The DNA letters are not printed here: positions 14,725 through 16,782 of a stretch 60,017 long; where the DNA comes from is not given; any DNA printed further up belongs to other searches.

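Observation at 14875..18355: Enolase translationally coupled to a ferredoxin and an AOR-family oxidoreductase; possible GAPOR-like or acetate-reducing branch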

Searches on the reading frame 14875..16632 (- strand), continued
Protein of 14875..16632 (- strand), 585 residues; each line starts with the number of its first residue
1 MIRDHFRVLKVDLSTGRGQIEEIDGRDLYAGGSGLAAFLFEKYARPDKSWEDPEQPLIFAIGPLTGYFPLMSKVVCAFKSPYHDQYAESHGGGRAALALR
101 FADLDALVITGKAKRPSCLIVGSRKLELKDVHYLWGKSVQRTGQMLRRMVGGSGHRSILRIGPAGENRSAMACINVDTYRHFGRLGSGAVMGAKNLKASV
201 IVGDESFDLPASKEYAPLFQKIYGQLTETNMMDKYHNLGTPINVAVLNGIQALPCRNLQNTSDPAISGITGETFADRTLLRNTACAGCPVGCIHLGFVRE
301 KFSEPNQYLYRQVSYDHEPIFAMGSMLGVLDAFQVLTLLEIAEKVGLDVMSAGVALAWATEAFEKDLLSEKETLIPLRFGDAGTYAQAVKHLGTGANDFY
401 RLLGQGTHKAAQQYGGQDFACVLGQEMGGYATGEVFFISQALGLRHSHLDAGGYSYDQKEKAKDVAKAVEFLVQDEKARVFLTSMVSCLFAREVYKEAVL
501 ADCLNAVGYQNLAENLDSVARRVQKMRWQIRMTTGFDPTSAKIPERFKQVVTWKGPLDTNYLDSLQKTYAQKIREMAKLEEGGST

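Call 15: find_related_loci(query=window:14875-16632:-, collection=genome_contigs, flank=8000)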
Query window:14875-16632:- (585 aa) in genome_contigs; peptide patterns used: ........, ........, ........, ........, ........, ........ (x = any residue, [..] = any of these).
64 stretches matched a pattern; 47 encode a relative of the query (tblastn E <= 1e-3); 47 distinct loci.
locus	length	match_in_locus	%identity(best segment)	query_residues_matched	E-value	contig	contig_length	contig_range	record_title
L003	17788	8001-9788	85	1-584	0e+0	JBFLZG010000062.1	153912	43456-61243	MAG: bacterium isolate MAG105 MAG105_62, whole genome shotgun sequence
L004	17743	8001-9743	85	1-581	0e+0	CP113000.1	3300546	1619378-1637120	MAG: Thermodesulfobacteriota bacterium isolate ORM2a chromosome, complete genome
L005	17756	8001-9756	89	1-585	0e+0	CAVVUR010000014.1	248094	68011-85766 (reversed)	MAG: uncultured delta proteobacterium isolate MFD02979.bin.2.54 genome assembly, contig: contig_86493, whole genome shot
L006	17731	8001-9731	72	1-577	0e+0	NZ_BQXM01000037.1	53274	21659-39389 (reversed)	Desulforhabdus sp. TSK scaffold037, whole genome shotgun sequence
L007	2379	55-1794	72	1-580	0e+0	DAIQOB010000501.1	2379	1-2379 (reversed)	MAG TPA_asm: Syntrophobacteraceae bacterium isolate CTOTU7685 NODE_78597_length_2379_cov_2.718589, whole genome shotgun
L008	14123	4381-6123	71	1-581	0e+0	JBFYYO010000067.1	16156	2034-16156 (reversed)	MAG: Syntrophobacterales bacterium isolate PPR_0410 scaffold_830, whole genome shotgun sequence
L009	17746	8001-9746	70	1-582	0e+0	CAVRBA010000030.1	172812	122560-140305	MAG: uncultured delta proteobacterium isolate MFD03551.bin.2.4 genome assembly, contig: contig_42564, whole genome shotg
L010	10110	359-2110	70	1-585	0e+0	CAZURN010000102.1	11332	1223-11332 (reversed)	MAG TPA_asm: uncultured Syntrophobacteraceae bacterium isolate SRP278314_co2_239 genome assembly, contig: NODE_7759_leng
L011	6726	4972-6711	69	1-580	0e+0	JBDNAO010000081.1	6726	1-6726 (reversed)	MAG: Desulfobacterales bacterium isolate SJRS4.bin.22 k97_64450, whole genome shotgun sequence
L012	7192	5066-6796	68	1-577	0e+0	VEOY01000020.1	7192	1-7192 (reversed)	MAG: Nitrospirae bacterium isolate MnB_6 Mn-Nitrospirae-1_219820, whole genome shotgun sequence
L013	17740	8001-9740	68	1-580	0e+0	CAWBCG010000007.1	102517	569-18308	MAG: uncultured delta proteobacterium isolate MFD02923.bin.2.57 genome assembly, contig: contig_14192, whole genome shot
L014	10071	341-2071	67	1-577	0e+0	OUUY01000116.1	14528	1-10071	Nitrospiraceae bacterium Ngb-4 genome assembly, contig: NBG4_Contig_67, whole genome shotgun sequence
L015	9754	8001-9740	67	1-580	0e+0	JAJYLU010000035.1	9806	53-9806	MAG: Nitrospirae bacterium isolate DBS2-1.bin90 NODE_13499_length_9806_cov_1.051762, whole genome shotgun sequence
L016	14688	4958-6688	67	1-577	0e+0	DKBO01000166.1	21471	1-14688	MAG TPA_asm: Nitrospiraceae bacterium UBA6898 UBA6898_contig_4356, whole genome shotgun sequence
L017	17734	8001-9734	68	1-577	0e+0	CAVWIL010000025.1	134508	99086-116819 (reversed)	MAG: Nitrospirota bacterium isolate MFD02199.bin.2.179 genome assembly, contig: contig_95120, whole genome shotgun seque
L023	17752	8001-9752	65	1-584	0e+0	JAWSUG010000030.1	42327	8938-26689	MAG: Desulfobulbaceae bacterium isolate B4G8CH4-05 NODE_30_length_42327_cov_13.889586, whole genome shotgun sequence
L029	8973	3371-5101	61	2-577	0e+0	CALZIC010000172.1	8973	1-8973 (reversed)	MAG: uncultured Desulfuromonadales bacterium isolate FO_M_Desulfobacterota_26 genome assembly, contig: scaffold_11097, w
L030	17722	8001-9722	60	6-577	0e+0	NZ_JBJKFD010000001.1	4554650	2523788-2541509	Desulfovibrio sp. 7SRBS1 contig_0001, whole genome shotgun sequence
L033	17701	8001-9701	53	8-573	0e+0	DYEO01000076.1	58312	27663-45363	MAG TPA_asm: Dethiobacter sp. isolate Tomsk_51_21 Tomsk_k141_70284, whole genome shotgun sequence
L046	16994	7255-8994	68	1-580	0e+0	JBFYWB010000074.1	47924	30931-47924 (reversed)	MAG: Deltaproteobacteria bacterium isolate PPR_0338 PPR_0338_bin.40.fa_k121_727477, whole genome shotgun sequence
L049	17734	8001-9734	57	4-578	0e+0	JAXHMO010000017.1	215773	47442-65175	MAG: Desulfovermiculus sp. isolate Salar_de_Ascotan_soil_MAG_ASO54 contig_869_polypolish, whole genome shotgun sequence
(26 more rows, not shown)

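Call 25: search_protein_representatives(protein=window:14875-16632:-)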
Query: 585 residues. Proteins with E-value up to 0.001 (for the whole library): 5557; up to 1e-10: 3328; up to 1e-30: 820. The best 150 are listed.
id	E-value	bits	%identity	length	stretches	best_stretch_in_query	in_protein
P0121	2.0e-223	759.4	58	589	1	4-578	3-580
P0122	3.9e-174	596.7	66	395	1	190-582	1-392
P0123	2.1e-153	528.2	46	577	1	5-578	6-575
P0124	3.6e-146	504.3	71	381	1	71-423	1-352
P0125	9.5e-146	503.0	42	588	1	5-576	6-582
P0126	1.2e-139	482.8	43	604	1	7-575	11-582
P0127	3.9e-135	467.9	40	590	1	20-569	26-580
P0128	1.3e-133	462.9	42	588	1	3-569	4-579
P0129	6.3e-130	450.7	41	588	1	2-570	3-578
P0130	4.0e-122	425.0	41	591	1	7-579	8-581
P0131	7.8e-122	424.0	37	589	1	6-570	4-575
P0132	2.1e-121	422.6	67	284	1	304-578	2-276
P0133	2.2e-121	422.5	39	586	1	7-573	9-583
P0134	2.6e-119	415.7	37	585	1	7-576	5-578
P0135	3.2e-119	415.4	38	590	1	7-572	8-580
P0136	9.7e-117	407.2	38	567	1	30-573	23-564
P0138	8.1e-109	381.0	38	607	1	26-575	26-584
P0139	7.3e-107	374.6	36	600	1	8-575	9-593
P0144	9.9e-96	337.8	38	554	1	4-572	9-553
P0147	9.7e-87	308.1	35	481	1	100-564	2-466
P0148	2.7e-86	306.7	32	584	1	3-570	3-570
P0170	8.1e-61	222.6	34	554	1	27-577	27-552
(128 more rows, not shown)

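Call 28: list_cluster_members(proteins=[P0121, P0123, P0125, P0126, P0127, P0128, P0129, P0130, P0131, P0133])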
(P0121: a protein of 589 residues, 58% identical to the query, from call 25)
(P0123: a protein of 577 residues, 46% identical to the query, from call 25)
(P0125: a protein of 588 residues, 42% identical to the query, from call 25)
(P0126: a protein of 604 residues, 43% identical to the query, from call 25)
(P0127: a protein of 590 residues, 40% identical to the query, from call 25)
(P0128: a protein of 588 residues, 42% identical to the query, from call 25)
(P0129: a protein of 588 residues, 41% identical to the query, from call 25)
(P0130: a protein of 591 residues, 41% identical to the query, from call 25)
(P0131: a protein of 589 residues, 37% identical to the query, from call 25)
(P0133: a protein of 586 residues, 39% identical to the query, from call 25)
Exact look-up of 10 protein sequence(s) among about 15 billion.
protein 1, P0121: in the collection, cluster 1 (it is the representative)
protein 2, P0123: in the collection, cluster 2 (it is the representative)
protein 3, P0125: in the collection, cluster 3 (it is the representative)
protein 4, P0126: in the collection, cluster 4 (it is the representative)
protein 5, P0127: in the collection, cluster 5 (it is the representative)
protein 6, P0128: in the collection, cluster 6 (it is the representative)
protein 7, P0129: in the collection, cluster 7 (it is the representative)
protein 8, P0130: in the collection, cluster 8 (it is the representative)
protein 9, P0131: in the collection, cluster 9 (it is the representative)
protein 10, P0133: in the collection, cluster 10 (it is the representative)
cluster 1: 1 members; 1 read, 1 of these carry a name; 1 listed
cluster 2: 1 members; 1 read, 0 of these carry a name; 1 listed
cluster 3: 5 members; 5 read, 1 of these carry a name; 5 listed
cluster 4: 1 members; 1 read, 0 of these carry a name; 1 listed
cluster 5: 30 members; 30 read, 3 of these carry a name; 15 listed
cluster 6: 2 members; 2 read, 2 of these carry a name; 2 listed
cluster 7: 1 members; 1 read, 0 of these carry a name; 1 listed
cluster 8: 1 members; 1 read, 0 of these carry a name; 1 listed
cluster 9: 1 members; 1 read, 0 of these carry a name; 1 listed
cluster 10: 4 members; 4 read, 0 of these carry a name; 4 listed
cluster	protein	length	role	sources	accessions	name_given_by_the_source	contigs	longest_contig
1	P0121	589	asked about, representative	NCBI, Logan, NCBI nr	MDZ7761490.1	MAG: aldehyde ferredoxin oxidoreductase N-terminal domain-containing protein ... | aldehyde ferredoxin oxidoreductase N-terminal domain-containing protein ...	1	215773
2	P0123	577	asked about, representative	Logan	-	-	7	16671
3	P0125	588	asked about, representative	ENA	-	-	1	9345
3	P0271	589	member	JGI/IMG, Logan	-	aldehyde:ferredoxin oxidoreductase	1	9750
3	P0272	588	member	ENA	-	-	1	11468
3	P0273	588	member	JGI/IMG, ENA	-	-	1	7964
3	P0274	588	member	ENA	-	-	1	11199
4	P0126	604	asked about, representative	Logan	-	-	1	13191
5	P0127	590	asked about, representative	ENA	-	-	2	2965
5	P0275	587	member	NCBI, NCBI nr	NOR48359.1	MAG: aldehyde:ferredoxin oxidoreductase [Methanosarcinaceae archaeon] | aldehyde:ferredoxin oxidoreductase [Methanosarcinaceae archaeon]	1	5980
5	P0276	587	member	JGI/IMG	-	aldehyde:ferredoxin oxidoreductase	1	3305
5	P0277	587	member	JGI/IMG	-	aldehyde:ferredoxin oxidoreductase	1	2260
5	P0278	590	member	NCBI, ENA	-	-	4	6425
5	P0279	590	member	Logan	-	-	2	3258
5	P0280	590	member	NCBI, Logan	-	-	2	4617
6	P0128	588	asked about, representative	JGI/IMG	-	aldehyde:ferredoxin oxidoreductase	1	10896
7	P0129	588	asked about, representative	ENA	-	-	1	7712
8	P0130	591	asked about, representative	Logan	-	-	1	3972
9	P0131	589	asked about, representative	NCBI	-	-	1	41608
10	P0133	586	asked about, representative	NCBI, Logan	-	-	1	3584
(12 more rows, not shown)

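Call 40: list_cluster_members(proteins=[P0134, P0135, P0136, P0138, P0139, P0144, P0148, P0170, P0131, P0147])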
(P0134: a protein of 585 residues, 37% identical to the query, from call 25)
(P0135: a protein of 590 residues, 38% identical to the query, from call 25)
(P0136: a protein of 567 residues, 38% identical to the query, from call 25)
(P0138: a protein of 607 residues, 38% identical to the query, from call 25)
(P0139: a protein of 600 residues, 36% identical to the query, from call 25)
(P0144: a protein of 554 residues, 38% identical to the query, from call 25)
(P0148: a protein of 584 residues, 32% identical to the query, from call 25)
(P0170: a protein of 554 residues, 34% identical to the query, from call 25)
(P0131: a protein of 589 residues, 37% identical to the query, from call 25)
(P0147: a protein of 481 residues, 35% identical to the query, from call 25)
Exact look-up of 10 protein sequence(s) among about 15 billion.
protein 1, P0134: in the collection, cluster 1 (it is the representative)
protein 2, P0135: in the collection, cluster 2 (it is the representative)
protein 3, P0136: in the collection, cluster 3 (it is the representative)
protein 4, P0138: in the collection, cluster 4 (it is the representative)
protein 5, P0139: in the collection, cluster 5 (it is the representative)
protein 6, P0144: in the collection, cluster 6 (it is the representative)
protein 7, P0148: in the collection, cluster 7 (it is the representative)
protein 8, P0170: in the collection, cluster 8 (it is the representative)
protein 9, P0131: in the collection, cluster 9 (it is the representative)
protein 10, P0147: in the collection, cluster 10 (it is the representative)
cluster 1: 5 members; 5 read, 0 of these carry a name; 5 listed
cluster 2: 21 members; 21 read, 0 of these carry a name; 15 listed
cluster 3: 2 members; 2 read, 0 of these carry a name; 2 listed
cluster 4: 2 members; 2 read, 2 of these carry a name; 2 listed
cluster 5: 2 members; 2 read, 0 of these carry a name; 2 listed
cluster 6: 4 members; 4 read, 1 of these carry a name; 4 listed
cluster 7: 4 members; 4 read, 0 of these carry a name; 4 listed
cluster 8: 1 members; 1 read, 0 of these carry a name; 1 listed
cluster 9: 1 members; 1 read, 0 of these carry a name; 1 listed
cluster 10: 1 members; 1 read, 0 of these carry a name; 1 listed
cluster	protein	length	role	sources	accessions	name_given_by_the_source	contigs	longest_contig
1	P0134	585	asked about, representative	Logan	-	-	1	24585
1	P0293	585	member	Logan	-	-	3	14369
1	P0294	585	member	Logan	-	-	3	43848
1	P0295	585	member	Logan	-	-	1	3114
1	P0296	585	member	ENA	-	-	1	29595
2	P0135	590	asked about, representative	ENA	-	-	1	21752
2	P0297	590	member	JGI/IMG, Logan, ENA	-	-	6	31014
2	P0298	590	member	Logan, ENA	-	-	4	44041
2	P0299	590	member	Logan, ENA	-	-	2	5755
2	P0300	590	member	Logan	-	-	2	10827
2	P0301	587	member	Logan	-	-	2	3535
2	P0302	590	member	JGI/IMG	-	-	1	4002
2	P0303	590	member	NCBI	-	-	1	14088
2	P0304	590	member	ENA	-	-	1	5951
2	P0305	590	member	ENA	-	-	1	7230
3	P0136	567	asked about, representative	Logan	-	-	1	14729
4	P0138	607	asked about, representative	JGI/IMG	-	aldehyde:ferredoxin oxidoreductase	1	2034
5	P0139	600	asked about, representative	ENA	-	-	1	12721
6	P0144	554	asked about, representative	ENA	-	-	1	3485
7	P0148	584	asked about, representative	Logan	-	-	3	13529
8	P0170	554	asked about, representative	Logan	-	-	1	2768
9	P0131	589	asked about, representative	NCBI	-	-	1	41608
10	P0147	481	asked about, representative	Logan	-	-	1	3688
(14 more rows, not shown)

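Call 51: find_homologous_proteins(query=A1, max_evalue=1e-20)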
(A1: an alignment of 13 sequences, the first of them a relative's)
Query A1 (13 sequences) (585 aa, profile of the alignment): 4899 proteins with E <= 1e-20 among 8000 candidates; the best 120 are listed.
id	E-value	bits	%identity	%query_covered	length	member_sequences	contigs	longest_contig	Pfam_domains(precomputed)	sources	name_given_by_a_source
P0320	6.5e-270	914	44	97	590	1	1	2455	PF02730.21,PF01314.24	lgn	-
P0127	1.2e-269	913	44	97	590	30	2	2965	PF02730.21,PF01314.24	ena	-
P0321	1.5e-269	913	44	97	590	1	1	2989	PF02730.21,PF01314.24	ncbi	-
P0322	2.0e-269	913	44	97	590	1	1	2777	PF02730.21,PF01314.24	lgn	-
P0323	7.2e-269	911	44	97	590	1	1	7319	PF02730.21,PF01314.24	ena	-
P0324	2.6e-268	909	43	97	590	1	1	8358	PF02730.21,PF01314.24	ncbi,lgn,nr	ncbi:MAG: aldehyde ferredoxin oxidoreductase family protein [Methanosarcinaceae archaeon]|nr:aldehyd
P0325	2.2e-267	906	44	97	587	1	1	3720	PF02730.21,PF01314.24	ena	-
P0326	2.4e-267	906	44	97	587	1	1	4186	PF02730.21,PF01314.24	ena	-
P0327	3.0e-266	902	43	97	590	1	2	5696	PF02730.21,PF01314.24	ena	-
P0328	3.4e-266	902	43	97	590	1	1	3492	PF02730.21,PF01314.24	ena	-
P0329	5.7e-265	898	44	97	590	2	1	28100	PF02730.21,PF01314.24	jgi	-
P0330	1.3e-264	897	44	97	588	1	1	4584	PF02730.21,PF01314.24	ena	-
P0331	7.0e-264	894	46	98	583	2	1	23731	PF02730.21,PF01314.24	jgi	-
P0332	7.0e-264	894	44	97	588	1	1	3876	PF02730.21,PF01314.24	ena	-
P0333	1.8e-263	893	44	97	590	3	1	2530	PF02730.21,PF01314.24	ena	-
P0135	2.0e-263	893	41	98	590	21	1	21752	PF02730.21,PF01314.24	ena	-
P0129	3.1e-261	886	43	98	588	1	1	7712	PF02730.21,PF01314.24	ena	-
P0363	9.3e-260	881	46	98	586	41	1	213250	PF02730.21,PF01314.24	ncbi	-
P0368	1.3e-259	880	45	98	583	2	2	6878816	PF02730.21,PF01314.24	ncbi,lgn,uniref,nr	ncbi:aldehyde ferredoxin oxidoreductase C-terminal domain-containing protein [Pseudobacteroides cell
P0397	1.6e-258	877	46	98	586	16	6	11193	PF02730.21,PF01314.24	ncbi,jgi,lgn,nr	ncbi:MAG: aldehyde ferredoxin oxidoreductase N-terminal domain-containing protein [Caldicoprobacter 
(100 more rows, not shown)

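Call 52: find_encoding_contigs(protein=P0368, flank=8000, max_places=2)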
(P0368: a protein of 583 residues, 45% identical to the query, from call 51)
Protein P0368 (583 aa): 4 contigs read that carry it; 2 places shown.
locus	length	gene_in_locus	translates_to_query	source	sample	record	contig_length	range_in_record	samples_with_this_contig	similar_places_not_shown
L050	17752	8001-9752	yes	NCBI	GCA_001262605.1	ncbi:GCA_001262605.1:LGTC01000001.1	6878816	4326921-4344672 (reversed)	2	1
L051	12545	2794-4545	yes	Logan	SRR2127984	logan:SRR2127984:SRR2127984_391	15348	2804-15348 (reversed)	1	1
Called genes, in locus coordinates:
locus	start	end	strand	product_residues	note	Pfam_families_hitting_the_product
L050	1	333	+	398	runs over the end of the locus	PF12704:MacB_PCD, PF02687:FtsX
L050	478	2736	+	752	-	PF00395:SLH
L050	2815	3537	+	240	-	-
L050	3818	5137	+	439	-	PF00768:Peptidase_S11, PF13354:Beta-lactamase2, PF07943:PBP5_C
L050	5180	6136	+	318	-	PF13354:Beta-lactamase2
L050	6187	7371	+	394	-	PF00155:Aminotran_1_2, PF00266:Aminotran_5 (weak), PF01041:DegT_DnrJ_EryC1 (weak)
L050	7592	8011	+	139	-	PF13237:Fer4_10 (faint), PF13484:Fer4_16 (faint), PF00037:Fer4 (faint), PF12797:Fer4_2 (faint), PF13183:Fer4_8 (faint), PF12838:Fer4_7 (weak), PF13187:Fer4_9 (weak), PF14697:Fer4_21 (weak), +2 more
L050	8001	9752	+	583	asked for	PF02730:AFOR_N, PF01314:AFOR_C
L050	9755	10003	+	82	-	-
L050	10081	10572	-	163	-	PF00994:MoCF_biosynth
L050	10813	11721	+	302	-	PF12849:PBP_like_2, PF13531:SBP_bac_11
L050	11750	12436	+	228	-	PF00528:BPD_transp_1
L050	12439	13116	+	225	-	PF02463:SMC_N (faint), PF00005:ABC_tran, PF13166:AAA_13 (faint), PF13304:AAA_21 (faint)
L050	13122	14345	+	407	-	PF03453:MoeA_N, PF00994:MoCF_biosynth, PF03454:MoeA_C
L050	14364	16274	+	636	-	PF03453:MoeA_N, PF00994:MoCF_biosynth, PF03454:MoeA_C, PF12727:PBP_like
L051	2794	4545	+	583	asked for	PF02730:AFOR_N, PF01314:AFOR_C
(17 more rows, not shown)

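Call 53: find_encoding_contigs(protein=P0397, flank=8000, max_places=3)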
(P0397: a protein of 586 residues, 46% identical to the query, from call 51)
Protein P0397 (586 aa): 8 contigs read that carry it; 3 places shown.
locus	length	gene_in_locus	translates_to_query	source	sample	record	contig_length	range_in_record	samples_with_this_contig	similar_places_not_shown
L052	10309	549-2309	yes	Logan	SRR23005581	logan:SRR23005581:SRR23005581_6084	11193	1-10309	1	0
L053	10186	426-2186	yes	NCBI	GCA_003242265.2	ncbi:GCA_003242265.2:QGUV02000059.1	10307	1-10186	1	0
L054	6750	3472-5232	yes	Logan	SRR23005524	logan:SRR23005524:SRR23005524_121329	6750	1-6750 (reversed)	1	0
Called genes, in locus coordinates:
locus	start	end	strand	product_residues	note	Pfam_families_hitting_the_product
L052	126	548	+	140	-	PF13484:Fer4_16 (faint), PF13237:Fer4_10 (faint), PF25160:LdpA_Fe-S-bd (faint), PF00037:Fer4 (faint), PF12797:Fer4_2 (faint), PF12837:Fer4_6 (faint), PF13183:Fer4_8 (faint), PF14697:Fer4_21 (faint), +2 more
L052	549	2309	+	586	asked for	PF02730:AFOR_N, PF01314:AFOR_C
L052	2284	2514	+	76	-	PF02597:ThiS, PF14451:Ub-Mut7C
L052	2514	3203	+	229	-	PF00899:ThiF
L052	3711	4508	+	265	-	PF12849:PBP_like_2, PF13531:SBP_bac_11 (weak)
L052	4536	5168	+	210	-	-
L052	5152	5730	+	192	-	PF02463:SMC_N (faint), PF00005:ABC_tran, PF13304:AAA_21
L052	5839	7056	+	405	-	PF03453:MoeA_N, PF00994:MoCF_biosynth, PF03454:MoeA_C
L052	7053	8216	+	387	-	PF03453:MoeA_N, PF00994:MoCF_biosynth, PF03454:MoeA_C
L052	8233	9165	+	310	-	PF04055:Radical_SAM, PF13353:Fer4_12 (weak), PF06463:Mob_synth_C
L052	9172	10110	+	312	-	PF01967:MoaC, PF03473:MOSC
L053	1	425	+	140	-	PF13484:Fer4_16 (faint), PF13237:Fer4_10 (faint), PF25160:LdpA_Fe-S-bd (faint), PF00037:Fer4 (faint), PF12797:Fer4_2 (faint), PF12837:Fer4_6 (faint), PF13183:Fer4_8 (faint), PF14697:Fer4_21 (faint), +2 more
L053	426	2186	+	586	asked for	PF02730:AFOR_N, PF01314:AFOR_C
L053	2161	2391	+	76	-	PF02597:ThiS, PF14451:Ub-Mut7C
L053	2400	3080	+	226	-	PF00899:ThiF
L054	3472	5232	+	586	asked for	PF02730:AFOR_N, PF01314:AFOR_C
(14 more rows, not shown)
